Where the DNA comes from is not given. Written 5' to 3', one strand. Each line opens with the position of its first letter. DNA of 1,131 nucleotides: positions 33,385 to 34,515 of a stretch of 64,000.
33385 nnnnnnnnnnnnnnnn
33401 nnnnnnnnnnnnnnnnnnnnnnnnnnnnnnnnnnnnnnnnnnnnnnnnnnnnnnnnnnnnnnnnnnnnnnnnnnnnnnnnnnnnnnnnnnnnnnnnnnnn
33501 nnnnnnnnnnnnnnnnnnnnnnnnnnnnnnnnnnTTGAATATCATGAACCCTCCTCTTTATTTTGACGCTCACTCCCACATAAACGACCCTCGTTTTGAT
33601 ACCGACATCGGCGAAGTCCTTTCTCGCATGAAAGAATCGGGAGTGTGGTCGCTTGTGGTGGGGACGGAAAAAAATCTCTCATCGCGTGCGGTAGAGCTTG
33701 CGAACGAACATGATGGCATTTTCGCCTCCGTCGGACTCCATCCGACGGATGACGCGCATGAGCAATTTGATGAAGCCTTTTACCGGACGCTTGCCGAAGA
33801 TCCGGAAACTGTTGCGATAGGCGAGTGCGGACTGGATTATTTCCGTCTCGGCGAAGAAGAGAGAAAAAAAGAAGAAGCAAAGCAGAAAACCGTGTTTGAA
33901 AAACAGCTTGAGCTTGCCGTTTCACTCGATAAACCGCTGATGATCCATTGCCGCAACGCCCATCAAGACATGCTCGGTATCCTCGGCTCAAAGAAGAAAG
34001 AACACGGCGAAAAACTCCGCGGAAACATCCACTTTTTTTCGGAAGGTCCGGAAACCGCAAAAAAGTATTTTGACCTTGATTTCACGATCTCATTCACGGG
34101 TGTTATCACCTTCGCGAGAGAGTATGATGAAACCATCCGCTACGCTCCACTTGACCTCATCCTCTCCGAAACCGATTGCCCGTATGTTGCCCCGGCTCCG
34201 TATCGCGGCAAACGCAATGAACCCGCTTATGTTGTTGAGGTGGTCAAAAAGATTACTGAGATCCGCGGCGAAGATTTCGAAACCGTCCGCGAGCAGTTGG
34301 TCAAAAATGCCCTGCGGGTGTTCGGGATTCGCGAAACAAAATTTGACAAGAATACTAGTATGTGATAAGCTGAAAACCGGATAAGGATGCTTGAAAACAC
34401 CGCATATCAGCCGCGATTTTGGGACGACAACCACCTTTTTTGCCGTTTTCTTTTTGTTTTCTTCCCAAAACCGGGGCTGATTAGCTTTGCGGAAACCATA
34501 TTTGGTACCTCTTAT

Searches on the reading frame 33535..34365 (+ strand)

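Call 17: search_protein_families(library=pfam, proteins=[window:33535-34365:+], max_evalue=0.00001)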
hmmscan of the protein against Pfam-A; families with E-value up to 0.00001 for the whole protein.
window:33535-34365:+ (276 aa): 1 family
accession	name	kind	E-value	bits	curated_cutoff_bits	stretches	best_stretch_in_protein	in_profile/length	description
PF01026.27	TatD_DNase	-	3.6e-75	253.1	27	1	10-264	1-253/253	TatD related DNase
